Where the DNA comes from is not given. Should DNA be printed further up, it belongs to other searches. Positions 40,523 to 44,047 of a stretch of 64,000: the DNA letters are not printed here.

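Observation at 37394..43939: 2181-aa giant protein with a split bleomycin-hydrolase/PepC-like cysteine peptidase signature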

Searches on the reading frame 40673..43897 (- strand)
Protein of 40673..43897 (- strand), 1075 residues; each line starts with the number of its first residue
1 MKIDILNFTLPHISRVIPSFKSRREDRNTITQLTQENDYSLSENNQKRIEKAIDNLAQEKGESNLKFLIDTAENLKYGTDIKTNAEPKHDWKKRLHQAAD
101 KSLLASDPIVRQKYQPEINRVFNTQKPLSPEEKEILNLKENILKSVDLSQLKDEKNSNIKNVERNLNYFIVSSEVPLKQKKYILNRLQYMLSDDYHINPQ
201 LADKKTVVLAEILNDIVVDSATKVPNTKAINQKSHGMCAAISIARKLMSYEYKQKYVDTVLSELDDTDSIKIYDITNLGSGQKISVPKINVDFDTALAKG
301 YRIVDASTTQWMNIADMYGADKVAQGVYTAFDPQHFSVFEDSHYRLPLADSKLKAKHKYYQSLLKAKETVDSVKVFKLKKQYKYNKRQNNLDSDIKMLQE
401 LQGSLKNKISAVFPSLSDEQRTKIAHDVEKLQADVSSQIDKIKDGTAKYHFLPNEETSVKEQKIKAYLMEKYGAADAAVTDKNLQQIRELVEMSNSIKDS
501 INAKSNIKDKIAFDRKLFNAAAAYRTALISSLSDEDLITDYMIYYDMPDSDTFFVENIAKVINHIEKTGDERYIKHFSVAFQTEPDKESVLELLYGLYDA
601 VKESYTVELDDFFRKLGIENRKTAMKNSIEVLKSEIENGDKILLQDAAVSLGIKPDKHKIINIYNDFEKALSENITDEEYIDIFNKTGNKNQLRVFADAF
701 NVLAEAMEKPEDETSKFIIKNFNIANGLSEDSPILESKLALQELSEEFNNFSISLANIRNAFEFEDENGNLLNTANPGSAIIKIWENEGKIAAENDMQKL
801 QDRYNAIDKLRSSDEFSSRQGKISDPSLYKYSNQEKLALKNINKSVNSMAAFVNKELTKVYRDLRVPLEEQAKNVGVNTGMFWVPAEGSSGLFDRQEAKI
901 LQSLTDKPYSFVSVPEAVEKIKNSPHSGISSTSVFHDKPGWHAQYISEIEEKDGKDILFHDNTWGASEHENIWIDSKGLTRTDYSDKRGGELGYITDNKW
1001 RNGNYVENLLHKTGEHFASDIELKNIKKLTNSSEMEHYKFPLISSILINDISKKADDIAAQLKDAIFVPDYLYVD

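Call 46: search_protein_representatives(alignment_id=A5)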
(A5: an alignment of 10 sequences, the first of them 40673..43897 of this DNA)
Query: 10 sequences, 1069 profile positions. Proteins with E-value up to 0.001 (for the whole library): 233; up to 1e-10: 201; up to 1e-30: 155. The best 150 are listed.
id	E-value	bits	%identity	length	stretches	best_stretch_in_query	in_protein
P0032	0.0e+00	1714.9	-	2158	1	1-1069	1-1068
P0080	0.0e+00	1534.6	-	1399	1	1-1068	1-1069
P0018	0.0e+00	1451.7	-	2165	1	1-1068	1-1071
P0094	0.0e+00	1445.4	-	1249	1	10-1069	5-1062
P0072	0.0e+00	1438.8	-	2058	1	1-1068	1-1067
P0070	0.0e+00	1420.9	-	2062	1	1-1068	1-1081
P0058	0.0e+00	1385.2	-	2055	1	1-1062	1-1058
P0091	0.0e+00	1290.9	-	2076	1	1-1068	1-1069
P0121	0.0e+00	1274.8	-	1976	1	1-1069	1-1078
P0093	0.0e+00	1228.6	-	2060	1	1-1068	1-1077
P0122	0.0e+00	1206.1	-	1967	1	1-1069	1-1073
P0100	0.0e+00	1196.0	-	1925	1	6-1068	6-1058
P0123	0.0e+00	1195.3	-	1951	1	1-1069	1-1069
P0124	0.0e+00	1184.5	-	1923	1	1-1066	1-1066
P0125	0.0e+00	1183.4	-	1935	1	1-1063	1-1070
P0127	0.0e+00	1179.9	-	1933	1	1-1066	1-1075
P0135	0.0e+00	1113.7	-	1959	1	1-1067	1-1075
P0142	0.0e+00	1018.9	-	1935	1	1-1067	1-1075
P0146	2.4e-288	976.0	-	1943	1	2-1063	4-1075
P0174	1.7e-171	589.2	-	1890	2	3-1050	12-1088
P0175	3.3e-168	578.2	-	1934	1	1-1048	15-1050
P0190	5.1e-152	524.6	-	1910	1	9-1050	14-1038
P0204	7.0e-133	461.3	-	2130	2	8-539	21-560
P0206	8.3e-129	447.8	-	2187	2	6-542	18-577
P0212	1.2e-120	420.7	-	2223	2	7-543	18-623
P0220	3.5e-110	386.1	-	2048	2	2-537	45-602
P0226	2.3e-98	347.0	-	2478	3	79-540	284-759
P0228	3.6e-93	329.8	-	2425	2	10-572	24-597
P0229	6.9e-93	328.9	-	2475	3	8-407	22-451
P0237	1.2e-77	278.4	-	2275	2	148-1062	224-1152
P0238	7.3e-73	262.5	-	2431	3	15-536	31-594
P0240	7.7e-69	249.2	-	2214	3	74-397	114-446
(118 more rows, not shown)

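Call 47: predict_structure(alignment_id=A4)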
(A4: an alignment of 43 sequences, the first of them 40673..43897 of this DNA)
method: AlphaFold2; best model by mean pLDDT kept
length: 1075 residues; sequences in the alignment: 43
mean_pLDDT: 89.3   pTM: 0.85
mean pLDDT of the five models: 89.3, 88.1, 87.3, 86.7, 86.5
residues with pLDDT >= 90: 758; 70-90: 260; 50-70: 31; < 50: 26
segments of 3 or more residues with pLDDT < 50: 1-20, 817-821
pLDDT, mean of each block of 10 residues (from residue 1): 40 42 85 94 94 93 94 93 89 95 93 93 89 96 94 83 93 94 98 96 95 88 79 81 92 96 95 92 92 93 93 90 89 93 91 93 95 92 89 93 94 90 92 88 91 91 93 83 94 91 78 95 97 92 93 95 95 94 94 96 95 94 93 93 91 93 95 90 94 94 93 92 94 93 95 93 86 92 94 94 91 58 74 95 95 94 93 88 83 90 94 93 93 86 92 92 75 90 76 88 92 85 79 75 91 82 72 57
secondary structure, 60 per line:
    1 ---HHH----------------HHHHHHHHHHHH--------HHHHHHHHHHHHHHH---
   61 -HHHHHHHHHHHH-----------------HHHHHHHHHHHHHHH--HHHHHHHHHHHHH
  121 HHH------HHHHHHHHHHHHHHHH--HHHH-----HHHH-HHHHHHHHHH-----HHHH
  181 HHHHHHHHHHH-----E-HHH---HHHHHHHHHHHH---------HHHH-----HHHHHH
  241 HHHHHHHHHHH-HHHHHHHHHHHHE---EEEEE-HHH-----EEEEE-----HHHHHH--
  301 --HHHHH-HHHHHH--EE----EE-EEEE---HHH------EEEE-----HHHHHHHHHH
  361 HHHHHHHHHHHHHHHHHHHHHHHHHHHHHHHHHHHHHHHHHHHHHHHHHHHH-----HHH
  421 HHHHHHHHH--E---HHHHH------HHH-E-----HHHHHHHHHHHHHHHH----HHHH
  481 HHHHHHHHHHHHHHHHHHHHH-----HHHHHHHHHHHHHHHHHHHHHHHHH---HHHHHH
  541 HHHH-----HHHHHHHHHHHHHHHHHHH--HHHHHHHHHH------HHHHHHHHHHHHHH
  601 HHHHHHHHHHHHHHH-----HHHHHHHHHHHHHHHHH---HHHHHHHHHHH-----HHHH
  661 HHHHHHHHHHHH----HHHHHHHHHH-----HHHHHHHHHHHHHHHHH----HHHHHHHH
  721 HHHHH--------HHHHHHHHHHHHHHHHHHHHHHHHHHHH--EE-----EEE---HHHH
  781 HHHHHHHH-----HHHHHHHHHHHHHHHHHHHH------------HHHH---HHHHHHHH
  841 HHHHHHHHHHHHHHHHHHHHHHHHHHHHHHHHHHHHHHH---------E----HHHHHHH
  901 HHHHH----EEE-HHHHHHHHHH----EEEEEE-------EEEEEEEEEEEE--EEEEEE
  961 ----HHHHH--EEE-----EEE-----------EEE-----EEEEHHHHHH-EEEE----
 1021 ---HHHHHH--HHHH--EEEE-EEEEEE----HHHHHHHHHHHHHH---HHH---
elements in order (helices of 4 or more, strands of 3 or more residues): H23-34 H43-57 H62-73 H91-105 H108-123 H130-145 H148-151 H157-160 H162-171 H177-191 H205-216 H226-229 H235-251 H253-264 E269-273 E283-287 H293-298 H303-307 H309-314 E326-329 E342-345 H351-412 H418-429 H436-440 H457-472 H477-501 H507-531 H535-544 H550-568 H571-580 H587-615 H621-637 H641-651 H657-672 H677-686 H692-708 H713-725 H734-761 E771-773 H777-788 H794-813 H826-829 H833-879 H894-905 E910-912 H914-923 E928-933 E941-952 E955-960 H965-969 E972-974 E980-982 E994-996 E1002-1005 H1006-1011 E1013-1016 H1024-1029 H1032-1035 E1038-1041 E1043-1048 H1053-1066

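Call 50: fold_search(model_id=the predicted structure, library=pdb)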
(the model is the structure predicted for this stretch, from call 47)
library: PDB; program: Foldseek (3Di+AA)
matches with E <= 10: 176; with E <= 0.001: 0
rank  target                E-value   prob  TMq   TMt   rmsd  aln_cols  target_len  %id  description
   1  9l4b_A                4.1e-01  0.06  0.09  0.08  34.5      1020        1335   11  Kinase domain of ATR bound with RP-3500 (released 2025-05-21)
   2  9g8j_B                7.7e-01  0.02  0.05  0.07  37.6       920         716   10  Structure of K+-dependent Na+-PPase from Thermotoga maritima in complex with zoledronate (released 2025-06-04)
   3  8y6h_A                8.1e-01  0.03  0.05  0.08  39.6       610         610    8  P-glycoprotein in complex with UIC2 Fab and triple elacridar molecules in LMNG detergent (released 2024-04-17)
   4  1y4h_A                8.4e-01  0.35  0.06  0.31   8.3       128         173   12  Wild type staphopain-staphostatin complex (released 2005-01-18)
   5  1pxv_A                9.2e-01  0.38  0.06  0.28   8.4       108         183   18  The staphostatin-staphopain complex: a forward binding inhibitor in complex with its target cysteine protease (released 2003-10-21)
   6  4u1d_B                1.1e+00  0.03  0.05  0.10  36.5       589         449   12  Structure of the PCI domain of translation initiation factor eIF3a (released 2014-09-10)
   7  4av6_A                1.1e+00  0.02  0.05  0.08  36.1       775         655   10  Crystal structure of Thermotoga maritima sodium pumping membrane integral pyrophosphatase at 4 A in complex with phosp (released 2012-08-08)
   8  9f20_A                1.2e+00  0.04  0.06  0.08  31.4       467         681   12  Cryo-EM structure of the I923V MDA5-dsRNA filament with ADP-AlF4 bound and 88-degree helical twist (released 2025-02-26)
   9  7emf_X                1.2e+00  0.04  0.07  0.08  40.9       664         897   11  Human Mediator (deletion of MED1-IDR) in a Tail-extended conformation (released 2021-05-05)
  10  5gpj_D                1.5e+00  0.02  0.05  0.07  38.4       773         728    9  Crystal Structure of Proton-Pumping Pyrophosphatase (released 2016-12-28)
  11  4av6_B                1.5e+00  0.01  0.05  0.07  37.4       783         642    9  Crystal structure of Thermotoga maritima sodium pumping membrane integral pyrophosphatase at 4 A in complex with phosp (released 2012-08-08)
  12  6x89_2M               1.6e+00  0.03  0.06  0.10  34.3       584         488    9  Vigna radiata mitochondrial complex I* (released 2020-09-02)
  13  1x9y_A                1.7e+00  0.25  0.07  0.18   7.8       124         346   18  The prostaphopain B structure (released 2004-11-23)
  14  8wjo_B                1.7e+00  0.04  0.05  0.13  41.1       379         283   12  Cryo-EM structure of 8-subunit Smc5/6 arm region (released 2024-06-26)
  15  9lg7                  1.7e+00  0.02  0.07  0.06  42.8      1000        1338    8  bovine ABCC1 bound to 2'3'-CDAS (in the presence of GSH) (released 2025-10-01)
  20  9hjy_A                2.0e+00  0.08  0.06  0.20  12.1       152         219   12  Cathepsin L3 from Ixodes ricinus (IrCL3) inhibited by E-64 (released 2025-12-17)
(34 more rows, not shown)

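Call 62: list_cluster_members(proteins=[P0204, P0206, P0212, P0220, P0226, P0228, P0229, P0237, P0238, P0240])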
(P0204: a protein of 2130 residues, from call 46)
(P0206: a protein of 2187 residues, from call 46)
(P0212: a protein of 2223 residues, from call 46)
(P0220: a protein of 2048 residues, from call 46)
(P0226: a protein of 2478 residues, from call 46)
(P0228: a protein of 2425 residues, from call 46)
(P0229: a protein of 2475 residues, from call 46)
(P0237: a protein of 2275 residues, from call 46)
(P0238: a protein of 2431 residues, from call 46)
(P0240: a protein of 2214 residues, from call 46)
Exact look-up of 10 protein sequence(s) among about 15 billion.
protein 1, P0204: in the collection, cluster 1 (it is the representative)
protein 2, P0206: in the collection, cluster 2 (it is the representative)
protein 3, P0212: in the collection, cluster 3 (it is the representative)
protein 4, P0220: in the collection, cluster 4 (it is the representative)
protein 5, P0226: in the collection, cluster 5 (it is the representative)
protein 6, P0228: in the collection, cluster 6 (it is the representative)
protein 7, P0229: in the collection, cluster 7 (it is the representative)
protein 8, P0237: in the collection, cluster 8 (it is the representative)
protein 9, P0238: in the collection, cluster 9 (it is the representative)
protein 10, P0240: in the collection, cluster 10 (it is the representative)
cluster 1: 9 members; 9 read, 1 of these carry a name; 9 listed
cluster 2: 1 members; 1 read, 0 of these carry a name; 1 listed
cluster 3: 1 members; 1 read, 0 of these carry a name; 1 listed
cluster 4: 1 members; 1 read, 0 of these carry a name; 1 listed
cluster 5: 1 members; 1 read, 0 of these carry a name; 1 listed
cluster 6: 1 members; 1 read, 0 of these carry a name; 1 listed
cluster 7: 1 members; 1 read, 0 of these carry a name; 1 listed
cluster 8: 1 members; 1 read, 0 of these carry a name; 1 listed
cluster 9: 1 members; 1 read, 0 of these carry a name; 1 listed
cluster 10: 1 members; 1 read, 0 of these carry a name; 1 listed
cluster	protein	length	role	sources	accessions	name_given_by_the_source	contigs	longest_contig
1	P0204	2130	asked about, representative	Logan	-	-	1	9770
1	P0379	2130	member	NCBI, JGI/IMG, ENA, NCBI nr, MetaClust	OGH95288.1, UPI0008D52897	MAG: hypothetical protein A2039_00790 [Candidatus Melainabacteria bacterium GWA2_34_9] | status=active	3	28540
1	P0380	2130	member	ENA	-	-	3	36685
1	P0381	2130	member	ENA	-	-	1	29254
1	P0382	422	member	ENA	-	-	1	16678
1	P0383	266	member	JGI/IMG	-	-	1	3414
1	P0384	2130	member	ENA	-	-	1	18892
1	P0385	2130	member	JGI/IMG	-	-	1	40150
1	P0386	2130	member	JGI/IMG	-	-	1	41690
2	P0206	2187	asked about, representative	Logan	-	-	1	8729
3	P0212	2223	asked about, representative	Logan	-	-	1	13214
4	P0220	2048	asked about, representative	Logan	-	-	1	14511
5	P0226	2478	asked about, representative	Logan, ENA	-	-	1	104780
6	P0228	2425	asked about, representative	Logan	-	-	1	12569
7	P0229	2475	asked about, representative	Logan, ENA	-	-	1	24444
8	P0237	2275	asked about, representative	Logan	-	-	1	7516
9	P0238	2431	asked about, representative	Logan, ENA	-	-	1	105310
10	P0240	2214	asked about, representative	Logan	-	-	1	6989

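Call 76: find_encoding_contigs(protein=P0226, flank=8000, max_places=2)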
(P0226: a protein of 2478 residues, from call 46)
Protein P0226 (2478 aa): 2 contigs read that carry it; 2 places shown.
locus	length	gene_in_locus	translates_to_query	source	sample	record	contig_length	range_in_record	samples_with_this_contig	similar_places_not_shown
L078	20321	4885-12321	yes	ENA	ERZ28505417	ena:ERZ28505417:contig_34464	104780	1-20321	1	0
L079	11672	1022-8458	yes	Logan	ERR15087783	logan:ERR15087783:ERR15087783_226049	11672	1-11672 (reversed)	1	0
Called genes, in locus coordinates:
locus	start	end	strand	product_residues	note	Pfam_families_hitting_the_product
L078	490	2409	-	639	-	-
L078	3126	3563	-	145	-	-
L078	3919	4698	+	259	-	PF03309:Pan_kinase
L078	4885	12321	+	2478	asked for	-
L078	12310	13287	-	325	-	PF28475:DUF8413, PF01944:SpoIIM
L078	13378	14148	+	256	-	PF06271:RDD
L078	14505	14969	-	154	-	-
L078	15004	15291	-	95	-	-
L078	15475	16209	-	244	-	-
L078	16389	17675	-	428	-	-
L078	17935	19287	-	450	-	PF00875:DNA_photolyase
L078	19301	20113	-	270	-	PF02535:Zip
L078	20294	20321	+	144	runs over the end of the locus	-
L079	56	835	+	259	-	PF03309:Pan_kinase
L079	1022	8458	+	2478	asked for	-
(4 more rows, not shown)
